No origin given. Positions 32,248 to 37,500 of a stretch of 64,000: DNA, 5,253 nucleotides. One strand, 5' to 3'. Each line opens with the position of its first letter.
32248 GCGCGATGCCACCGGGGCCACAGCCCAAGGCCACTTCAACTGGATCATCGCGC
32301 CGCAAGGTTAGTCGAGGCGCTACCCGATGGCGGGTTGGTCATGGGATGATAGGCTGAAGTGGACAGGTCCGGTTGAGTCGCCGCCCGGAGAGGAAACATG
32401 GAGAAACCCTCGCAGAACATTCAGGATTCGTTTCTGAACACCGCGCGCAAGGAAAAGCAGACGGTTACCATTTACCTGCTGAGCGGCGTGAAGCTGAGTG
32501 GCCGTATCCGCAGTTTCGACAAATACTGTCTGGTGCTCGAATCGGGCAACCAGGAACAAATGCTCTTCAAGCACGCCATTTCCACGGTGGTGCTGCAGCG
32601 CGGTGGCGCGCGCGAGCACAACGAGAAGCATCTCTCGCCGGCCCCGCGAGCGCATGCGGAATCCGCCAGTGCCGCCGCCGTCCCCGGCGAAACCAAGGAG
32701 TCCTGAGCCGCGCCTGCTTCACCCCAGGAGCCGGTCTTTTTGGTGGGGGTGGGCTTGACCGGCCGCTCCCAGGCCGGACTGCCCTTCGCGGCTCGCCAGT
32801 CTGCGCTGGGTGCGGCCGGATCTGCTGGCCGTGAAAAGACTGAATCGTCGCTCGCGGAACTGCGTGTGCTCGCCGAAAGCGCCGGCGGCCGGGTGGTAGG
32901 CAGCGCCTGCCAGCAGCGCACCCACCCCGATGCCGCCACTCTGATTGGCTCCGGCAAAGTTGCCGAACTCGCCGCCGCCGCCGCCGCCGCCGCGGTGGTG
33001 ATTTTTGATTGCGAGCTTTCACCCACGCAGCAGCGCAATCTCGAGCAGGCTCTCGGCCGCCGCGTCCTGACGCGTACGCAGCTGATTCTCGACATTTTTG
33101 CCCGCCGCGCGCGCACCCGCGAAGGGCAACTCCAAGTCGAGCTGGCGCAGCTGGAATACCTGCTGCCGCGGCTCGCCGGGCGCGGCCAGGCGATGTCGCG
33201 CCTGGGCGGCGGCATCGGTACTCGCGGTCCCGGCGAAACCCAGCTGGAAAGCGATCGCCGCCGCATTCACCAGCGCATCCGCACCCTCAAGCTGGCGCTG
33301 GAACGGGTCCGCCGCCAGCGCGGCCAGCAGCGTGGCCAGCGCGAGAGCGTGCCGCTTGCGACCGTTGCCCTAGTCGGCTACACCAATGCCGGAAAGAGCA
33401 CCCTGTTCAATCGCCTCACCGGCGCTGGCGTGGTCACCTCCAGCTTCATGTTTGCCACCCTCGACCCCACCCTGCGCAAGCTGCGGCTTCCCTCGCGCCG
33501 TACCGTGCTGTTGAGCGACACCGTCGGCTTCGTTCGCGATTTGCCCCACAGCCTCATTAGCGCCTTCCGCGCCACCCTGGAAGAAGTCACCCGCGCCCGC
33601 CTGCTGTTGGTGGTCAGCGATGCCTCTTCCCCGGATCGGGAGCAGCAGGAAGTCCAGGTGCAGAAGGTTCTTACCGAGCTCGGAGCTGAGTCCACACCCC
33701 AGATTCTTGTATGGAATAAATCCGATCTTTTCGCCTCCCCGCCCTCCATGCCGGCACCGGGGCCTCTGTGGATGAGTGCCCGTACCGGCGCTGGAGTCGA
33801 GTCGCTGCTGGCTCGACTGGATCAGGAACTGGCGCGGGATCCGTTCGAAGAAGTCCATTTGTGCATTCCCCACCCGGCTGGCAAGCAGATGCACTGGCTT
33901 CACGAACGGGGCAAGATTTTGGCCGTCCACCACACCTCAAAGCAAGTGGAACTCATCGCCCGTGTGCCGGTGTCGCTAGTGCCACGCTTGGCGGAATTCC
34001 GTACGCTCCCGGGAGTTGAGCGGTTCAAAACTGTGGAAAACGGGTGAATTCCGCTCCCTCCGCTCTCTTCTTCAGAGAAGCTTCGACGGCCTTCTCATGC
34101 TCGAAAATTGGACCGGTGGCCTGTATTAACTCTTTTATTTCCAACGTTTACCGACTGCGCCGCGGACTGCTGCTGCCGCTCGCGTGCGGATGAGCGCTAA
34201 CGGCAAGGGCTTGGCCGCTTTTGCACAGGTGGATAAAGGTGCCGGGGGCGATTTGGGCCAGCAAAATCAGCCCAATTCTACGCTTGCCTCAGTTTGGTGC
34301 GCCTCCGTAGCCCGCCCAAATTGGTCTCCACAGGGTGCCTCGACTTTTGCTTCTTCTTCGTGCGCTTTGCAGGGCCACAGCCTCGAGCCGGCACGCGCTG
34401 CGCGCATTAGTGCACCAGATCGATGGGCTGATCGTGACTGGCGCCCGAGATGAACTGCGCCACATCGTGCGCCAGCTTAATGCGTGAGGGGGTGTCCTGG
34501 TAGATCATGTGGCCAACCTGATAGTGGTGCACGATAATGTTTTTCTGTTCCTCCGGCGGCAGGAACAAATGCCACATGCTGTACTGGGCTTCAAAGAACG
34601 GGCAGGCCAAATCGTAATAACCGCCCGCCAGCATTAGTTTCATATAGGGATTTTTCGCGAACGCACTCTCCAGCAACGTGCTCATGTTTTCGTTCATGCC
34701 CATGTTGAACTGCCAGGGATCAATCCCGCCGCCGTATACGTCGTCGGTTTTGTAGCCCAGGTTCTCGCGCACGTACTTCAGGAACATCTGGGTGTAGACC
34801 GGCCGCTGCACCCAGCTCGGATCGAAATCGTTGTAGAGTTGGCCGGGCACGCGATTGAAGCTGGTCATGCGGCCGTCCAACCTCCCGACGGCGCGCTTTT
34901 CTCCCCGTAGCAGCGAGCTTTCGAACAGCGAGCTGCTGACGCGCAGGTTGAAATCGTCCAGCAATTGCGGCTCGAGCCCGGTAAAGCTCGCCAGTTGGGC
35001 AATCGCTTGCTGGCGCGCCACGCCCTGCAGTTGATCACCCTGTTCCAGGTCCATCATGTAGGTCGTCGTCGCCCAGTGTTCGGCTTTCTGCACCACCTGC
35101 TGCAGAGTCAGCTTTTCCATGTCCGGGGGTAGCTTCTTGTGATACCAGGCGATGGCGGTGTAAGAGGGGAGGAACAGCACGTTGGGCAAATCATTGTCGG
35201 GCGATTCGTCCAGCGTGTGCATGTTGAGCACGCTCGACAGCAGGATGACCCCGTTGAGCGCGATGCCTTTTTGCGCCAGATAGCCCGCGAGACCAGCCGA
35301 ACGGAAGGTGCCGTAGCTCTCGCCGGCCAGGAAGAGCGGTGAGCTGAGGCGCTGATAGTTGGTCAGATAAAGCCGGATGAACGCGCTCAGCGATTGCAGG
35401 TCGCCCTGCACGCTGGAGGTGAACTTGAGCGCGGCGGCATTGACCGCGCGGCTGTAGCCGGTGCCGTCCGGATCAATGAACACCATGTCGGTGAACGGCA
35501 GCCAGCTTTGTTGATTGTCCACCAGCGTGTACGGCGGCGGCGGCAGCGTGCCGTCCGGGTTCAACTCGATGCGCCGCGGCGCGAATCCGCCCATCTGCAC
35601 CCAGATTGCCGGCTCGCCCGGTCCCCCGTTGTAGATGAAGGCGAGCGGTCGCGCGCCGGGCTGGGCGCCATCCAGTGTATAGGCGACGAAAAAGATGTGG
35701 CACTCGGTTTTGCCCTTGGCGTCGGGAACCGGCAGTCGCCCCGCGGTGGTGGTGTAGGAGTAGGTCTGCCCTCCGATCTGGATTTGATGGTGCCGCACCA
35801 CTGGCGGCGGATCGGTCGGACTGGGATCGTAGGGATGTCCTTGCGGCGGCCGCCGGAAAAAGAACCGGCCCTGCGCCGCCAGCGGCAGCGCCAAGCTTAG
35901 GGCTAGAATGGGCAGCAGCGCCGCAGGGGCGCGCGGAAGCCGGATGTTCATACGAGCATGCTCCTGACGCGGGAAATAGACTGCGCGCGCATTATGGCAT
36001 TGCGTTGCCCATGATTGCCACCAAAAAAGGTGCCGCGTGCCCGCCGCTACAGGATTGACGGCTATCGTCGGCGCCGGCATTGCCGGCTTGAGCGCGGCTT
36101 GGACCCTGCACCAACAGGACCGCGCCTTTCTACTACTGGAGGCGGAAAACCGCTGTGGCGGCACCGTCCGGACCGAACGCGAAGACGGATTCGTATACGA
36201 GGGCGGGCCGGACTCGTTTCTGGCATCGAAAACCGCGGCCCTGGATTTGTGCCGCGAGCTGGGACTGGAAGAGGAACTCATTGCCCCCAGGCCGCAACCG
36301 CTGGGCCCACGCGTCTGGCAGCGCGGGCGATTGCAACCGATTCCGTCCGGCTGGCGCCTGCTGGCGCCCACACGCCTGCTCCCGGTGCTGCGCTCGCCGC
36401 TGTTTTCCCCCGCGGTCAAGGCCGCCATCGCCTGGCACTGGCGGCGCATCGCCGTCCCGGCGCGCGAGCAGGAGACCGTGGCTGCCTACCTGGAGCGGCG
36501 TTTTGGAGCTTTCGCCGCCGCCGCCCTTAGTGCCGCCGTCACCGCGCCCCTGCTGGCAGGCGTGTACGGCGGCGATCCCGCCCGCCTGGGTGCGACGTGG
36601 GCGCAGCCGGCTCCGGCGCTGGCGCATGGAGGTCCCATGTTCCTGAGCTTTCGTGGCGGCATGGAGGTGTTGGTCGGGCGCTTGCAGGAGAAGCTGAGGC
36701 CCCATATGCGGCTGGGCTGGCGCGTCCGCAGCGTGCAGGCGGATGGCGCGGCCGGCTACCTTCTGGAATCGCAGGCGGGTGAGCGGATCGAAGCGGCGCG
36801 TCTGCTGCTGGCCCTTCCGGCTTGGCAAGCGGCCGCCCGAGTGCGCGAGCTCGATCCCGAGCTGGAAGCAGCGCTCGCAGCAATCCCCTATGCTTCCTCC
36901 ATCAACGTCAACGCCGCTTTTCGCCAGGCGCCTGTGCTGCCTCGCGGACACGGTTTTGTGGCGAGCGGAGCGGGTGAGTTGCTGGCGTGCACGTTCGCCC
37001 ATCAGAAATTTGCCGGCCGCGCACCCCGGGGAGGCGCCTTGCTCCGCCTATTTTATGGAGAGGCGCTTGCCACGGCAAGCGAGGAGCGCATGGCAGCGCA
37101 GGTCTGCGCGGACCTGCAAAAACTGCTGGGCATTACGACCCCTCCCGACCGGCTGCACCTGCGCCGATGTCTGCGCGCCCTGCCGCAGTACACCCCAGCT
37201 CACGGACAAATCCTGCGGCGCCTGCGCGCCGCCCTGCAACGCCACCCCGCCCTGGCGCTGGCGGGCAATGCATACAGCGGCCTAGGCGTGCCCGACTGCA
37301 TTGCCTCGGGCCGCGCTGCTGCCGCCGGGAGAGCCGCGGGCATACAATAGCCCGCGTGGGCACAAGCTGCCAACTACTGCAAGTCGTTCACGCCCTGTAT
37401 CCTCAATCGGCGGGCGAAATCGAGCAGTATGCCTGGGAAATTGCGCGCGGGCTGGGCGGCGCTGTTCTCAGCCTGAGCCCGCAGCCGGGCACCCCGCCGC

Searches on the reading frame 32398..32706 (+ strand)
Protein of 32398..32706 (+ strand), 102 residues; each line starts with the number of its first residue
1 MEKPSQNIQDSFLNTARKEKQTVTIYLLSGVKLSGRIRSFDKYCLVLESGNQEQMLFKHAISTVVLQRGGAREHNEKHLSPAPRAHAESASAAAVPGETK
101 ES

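Call 51: search_protein_families(library=pfam, proteins=[window:32398-32706:+], max_evalue=0.0001)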
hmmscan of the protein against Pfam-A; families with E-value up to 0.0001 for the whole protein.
window:32398-32706:+ (102 aa): 2 families
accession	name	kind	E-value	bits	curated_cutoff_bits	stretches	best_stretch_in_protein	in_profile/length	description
PF17209.9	Hfq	-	2.4e-26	91.5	27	1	8-68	1-61/64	Hfq protein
PF21979.2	Hfq_1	-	3.8e-06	27.4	27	1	18-63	12-58/61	Hfq related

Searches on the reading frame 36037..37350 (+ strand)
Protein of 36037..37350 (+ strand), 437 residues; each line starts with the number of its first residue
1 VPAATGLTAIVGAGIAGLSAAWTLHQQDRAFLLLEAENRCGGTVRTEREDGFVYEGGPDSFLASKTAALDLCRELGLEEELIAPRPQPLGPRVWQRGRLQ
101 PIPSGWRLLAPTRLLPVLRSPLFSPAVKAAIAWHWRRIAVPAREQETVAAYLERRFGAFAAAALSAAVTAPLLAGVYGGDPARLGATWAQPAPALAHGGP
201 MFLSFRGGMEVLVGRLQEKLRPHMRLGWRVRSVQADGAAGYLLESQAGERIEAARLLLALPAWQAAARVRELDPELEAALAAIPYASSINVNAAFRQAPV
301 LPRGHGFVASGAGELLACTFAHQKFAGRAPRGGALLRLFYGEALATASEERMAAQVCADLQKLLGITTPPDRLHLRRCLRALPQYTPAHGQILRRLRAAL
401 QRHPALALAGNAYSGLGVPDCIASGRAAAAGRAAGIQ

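Call 52: search_protein_families(library=pfam, proteins=[window:36037-37350:+], max_evalue=0.0001)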
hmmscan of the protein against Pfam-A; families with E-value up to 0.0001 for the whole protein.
window:36037-37350:+ (437 aa): 3 families
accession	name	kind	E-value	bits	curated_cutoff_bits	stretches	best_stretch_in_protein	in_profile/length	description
PF01593.30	Amino_oxidase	-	2.2e-52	179.3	19.8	1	15-430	1-440/443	Flavin containing amine oxidoreductase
PF13450.12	NAD_binding_8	-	6.3e-16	58.8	21.9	1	10-75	1-68/68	NAD(P)-binding Rossmann-like domain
PF01266.30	DAO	-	4.8e-08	33.3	27.9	1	9-43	3-38/353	FAD dependent oxidoreductase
